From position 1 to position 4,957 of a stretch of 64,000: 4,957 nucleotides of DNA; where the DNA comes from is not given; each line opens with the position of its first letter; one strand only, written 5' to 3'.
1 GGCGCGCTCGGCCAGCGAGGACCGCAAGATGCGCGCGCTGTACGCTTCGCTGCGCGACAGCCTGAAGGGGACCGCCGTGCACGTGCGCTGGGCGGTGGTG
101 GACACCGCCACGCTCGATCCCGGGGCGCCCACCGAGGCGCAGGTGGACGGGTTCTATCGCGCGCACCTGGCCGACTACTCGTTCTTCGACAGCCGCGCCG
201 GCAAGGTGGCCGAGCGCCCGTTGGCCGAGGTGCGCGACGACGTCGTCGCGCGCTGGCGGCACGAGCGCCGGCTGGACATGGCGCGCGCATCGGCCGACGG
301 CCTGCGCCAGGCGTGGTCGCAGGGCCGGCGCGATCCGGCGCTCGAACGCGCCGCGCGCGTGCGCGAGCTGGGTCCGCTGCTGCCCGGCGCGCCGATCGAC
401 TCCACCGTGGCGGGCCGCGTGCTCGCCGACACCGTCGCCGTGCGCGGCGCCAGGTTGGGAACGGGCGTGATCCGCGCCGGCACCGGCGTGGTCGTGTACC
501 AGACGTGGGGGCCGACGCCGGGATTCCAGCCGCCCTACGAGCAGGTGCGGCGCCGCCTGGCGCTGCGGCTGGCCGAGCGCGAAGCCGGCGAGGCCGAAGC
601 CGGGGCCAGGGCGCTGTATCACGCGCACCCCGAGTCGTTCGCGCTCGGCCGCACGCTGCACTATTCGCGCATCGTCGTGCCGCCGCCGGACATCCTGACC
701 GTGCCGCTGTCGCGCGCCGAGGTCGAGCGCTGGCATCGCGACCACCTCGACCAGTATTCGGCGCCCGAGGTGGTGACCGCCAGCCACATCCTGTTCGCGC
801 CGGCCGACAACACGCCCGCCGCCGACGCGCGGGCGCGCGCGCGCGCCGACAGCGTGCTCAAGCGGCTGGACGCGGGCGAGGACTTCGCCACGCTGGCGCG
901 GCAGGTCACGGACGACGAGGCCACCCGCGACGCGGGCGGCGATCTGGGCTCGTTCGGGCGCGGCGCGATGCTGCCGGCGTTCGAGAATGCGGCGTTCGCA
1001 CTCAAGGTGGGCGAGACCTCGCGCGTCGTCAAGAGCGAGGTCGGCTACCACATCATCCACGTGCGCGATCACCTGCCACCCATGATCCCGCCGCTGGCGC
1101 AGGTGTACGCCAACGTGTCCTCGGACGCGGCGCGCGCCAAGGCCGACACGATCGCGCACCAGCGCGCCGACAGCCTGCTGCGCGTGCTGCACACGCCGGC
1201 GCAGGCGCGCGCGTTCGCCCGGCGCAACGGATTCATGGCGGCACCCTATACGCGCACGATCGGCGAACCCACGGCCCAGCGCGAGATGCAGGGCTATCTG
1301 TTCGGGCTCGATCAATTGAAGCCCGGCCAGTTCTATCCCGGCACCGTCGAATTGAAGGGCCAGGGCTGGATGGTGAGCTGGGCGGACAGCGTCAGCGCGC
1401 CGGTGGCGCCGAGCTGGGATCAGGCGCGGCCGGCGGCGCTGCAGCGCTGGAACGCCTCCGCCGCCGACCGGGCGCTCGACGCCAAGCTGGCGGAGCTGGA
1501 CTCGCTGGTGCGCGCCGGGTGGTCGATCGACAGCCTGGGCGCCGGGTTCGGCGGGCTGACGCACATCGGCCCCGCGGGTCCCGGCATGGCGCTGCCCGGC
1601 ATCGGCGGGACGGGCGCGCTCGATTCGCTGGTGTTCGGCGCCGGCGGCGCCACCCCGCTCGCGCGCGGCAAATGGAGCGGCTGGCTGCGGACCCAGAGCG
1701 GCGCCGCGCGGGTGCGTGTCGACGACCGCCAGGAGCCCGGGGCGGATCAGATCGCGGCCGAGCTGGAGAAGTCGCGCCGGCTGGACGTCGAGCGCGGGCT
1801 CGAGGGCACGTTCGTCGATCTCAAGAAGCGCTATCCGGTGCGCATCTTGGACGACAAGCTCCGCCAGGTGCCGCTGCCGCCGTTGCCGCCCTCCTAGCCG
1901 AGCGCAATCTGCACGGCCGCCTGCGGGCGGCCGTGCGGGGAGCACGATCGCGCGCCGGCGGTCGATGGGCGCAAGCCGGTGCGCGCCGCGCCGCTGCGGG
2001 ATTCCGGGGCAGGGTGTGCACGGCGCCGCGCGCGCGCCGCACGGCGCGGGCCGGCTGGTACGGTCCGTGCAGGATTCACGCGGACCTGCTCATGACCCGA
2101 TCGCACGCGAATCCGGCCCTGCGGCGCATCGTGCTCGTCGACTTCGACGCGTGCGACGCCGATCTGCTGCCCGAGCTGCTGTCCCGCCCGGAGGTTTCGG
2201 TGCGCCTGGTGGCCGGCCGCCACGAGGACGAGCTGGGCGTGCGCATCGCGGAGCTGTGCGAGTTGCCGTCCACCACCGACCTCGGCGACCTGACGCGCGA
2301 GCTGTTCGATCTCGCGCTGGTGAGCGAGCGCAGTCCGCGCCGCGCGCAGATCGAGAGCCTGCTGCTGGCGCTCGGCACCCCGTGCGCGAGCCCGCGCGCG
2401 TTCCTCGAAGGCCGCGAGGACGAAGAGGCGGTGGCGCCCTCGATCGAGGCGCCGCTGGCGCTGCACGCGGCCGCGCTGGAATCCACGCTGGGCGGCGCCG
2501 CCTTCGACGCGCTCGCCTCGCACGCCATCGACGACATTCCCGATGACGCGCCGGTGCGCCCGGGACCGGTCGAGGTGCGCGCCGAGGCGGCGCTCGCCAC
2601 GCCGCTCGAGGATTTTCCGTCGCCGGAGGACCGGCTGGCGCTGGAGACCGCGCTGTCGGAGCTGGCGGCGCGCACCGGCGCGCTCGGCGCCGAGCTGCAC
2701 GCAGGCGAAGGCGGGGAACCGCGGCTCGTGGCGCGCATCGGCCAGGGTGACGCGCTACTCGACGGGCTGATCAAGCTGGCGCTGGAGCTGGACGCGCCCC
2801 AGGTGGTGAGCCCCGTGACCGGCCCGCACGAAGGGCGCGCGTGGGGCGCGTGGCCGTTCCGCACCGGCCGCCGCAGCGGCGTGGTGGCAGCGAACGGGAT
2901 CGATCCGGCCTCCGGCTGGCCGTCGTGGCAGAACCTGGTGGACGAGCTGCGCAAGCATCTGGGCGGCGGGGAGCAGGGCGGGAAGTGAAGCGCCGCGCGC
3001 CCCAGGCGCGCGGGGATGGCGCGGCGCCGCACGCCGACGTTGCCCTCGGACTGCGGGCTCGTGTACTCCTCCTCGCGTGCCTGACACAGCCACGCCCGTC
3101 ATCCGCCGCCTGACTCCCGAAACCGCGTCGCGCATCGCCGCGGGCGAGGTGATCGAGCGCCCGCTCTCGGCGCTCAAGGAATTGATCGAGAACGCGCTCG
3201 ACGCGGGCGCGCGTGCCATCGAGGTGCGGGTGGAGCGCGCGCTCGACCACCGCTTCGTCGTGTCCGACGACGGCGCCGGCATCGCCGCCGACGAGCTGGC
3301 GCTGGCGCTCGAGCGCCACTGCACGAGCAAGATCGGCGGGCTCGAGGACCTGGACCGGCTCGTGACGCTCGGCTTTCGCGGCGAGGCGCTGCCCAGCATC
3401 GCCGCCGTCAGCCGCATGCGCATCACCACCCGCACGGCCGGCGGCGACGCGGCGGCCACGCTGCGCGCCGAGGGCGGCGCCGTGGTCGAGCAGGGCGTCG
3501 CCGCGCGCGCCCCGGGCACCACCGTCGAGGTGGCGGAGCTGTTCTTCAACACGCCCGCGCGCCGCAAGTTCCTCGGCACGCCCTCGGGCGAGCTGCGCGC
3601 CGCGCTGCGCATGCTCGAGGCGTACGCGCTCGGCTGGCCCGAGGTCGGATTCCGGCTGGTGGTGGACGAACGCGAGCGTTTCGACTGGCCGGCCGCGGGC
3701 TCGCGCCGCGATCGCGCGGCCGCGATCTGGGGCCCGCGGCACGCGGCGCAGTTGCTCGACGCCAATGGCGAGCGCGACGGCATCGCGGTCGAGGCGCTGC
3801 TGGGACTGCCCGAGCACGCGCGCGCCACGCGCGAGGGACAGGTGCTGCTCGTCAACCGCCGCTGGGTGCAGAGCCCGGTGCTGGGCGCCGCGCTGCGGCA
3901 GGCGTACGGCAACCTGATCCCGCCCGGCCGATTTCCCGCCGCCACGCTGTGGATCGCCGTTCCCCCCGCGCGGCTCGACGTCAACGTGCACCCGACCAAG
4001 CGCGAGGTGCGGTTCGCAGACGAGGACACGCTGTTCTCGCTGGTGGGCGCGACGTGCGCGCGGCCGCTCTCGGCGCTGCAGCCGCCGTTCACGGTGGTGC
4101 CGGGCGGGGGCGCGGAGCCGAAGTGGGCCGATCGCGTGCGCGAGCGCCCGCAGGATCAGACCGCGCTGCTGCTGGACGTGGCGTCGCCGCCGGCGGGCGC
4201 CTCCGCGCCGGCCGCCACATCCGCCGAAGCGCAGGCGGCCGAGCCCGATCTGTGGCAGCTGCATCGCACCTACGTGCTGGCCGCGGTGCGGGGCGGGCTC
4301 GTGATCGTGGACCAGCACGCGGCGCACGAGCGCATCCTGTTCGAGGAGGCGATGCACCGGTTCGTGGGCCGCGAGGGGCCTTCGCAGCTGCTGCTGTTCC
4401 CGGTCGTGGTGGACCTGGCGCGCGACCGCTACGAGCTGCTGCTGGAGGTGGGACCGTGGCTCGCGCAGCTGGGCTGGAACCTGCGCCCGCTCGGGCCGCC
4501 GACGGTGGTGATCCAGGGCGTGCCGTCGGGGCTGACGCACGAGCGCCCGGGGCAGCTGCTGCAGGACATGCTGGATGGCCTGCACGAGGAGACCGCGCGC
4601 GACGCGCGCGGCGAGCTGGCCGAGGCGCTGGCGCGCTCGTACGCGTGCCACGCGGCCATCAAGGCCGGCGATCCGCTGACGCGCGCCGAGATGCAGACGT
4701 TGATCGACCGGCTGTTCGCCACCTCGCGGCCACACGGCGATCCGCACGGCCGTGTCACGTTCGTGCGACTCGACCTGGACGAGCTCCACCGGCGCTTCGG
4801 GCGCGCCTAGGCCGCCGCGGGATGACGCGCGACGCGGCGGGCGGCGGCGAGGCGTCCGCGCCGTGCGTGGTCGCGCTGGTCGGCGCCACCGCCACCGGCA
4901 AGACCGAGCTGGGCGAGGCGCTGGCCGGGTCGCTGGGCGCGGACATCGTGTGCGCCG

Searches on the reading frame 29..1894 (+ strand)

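Call 50: search_protein_families(library=pfam, proteins=[window:29-1894:+], max_evalue=0.0001)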
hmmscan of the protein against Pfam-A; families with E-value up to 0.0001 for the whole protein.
window:29-1894:+ (622 aa): 3 families
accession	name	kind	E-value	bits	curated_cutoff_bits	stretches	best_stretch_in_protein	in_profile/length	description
PF13616.12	Rotamase_3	-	1.9e-30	106.2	22.5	1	241-347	8-114/116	PPIC-type PPIASE domain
PF00639.27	Rotamase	-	2.3e-25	89.8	21.7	1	253-347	1-97/97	PPIC-type PPIASE domain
PF13145.12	Rotamase_2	-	4.6e-24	86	27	1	228-359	2-119/121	PPIC-type PPIASE domain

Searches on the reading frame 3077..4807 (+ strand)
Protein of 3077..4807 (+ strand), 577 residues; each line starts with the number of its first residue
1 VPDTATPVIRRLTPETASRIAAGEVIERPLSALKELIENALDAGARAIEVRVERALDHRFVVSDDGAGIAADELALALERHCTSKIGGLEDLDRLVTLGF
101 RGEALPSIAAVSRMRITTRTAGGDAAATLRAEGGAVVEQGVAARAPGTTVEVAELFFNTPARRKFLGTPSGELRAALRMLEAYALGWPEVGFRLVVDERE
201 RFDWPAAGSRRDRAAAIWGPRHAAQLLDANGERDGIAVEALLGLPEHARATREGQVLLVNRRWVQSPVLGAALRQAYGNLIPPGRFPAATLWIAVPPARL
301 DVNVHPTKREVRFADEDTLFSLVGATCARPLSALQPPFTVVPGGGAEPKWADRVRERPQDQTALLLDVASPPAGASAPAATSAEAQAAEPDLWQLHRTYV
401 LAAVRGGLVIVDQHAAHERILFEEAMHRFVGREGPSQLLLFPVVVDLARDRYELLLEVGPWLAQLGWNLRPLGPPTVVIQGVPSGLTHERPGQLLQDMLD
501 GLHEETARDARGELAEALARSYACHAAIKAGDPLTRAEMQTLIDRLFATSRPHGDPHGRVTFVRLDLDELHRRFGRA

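Call 50: search_protein_families(library=pfam, proteins=[window:3077-4807:+], max_evalue=0.0001)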
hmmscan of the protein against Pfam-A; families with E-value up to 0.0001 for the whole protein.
window:3077-4807:+ (577 aa): 4 families
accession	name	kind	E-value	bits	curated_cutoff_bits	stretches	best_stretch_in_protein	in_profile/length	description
PF08676.16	MutL_C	-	6.8e-33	113.8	25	1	393-534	2-142/142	MutL C terminal dimerisation domain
PF01119.25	DNA_mis_repair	-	2e-29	102.1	26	1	215-326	2-113/119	DNA mismatch repair protein, C-terminal domain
PF13589.12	HATPase_c_3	-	2.3e-10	41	25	1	31-132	5-106/137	Histidine kinase-, DNA gyrase B-, and HSP90-like ATPase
PF02518.31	HATPase_c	-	1.1e-06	29.4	26.4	1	28-83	5-63/111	Histidine kinase-, DNA gyrase B-, and HSP90-like ATPase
